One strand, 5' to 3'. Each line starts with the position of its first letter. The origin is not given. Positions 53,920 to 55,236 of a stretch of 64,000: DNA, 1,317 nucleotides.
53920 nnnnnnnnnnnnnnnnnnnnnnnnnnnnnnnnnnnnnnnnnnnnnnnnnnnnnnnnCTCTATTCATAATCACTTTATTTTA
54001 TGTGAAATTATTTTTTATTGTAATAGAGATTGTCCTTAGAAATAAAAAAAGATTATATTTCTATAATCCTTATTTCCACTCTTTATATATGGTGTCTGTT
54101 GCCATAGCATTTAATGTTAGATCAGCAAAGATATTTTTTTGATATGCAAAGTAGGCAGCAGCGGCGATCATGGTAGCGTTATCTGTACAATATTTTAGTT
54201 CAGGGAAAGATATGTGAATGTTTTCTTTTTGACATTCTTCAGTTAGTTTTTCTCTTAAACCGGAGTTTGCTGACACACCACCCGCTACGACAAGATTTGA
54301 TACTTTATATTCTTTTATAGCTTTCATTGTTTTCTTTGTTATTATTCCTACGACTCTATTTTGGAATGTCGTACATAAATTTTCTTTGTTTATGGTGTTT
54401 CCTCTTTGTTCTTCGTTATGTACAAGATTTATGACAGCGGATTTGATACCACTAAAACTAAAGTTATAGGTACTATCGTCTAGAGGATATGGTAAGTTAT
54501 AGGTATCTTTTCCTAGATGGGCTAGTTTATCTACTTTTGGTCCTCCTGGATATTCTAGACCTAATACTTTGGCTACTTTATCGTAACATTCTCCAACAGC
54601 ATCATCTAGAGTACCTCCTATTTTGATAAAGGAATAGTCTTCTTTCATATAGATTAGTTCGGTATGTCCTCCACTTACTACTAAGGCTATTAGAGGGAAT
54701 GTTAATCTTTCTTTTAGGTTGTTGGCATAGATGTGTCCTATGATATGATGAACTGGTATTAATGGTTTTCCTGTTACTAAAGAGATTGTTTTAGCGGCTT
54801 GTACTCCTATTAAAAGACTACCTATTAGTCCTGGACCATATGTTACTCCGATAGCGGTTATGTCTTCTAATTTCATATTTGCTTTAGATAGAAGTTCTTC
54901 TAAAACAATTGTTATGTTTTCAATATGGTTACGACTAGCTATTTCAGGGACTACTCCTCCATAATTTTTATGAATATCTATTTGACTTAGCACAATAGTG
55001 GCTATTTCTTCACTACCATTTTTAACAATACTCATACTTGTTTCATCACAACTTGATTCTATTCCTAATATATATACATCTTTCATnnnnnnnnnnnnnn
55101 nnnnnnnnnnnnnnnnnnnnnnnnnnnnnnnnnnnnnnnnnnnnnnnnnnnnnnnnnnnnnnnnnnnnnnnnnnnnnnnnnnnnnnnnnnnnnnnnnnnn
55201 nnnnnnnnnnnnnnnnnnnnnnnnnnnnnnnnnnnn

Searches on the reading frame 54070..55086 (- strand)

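Call 9: search_protein_families(library=pfam, proteins=[window:54070-55086:-], max_evalue=0.01)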
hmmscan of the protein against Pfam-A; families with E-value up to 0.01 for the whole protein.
window:54070-55086:- (338 aa): 4 families
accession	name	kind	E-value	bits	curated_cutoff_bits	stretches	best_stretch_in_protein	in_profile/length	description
PF00814.31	TsaD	-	1.5e-97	326.9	24.8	1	28-308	3-263/264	tRNA N6-adenosine threonylcarbamoyltransferase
PF22521.2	HypF_C_2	-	1.5e-07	31.9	27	1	185-301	123-233/241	Carbamoyltransferase, Kae1-like Domain, second subdomain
PF02543.21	Carbam_trans_N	-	0.00092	19.2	24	1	222-293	259-332/346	Carbamoyltransferase N-terminus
PF10662.15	PduV-EutP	-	0.0074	16.5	21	0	213-255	61-102/143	Ethanolamine utilisation - propanediol utilisation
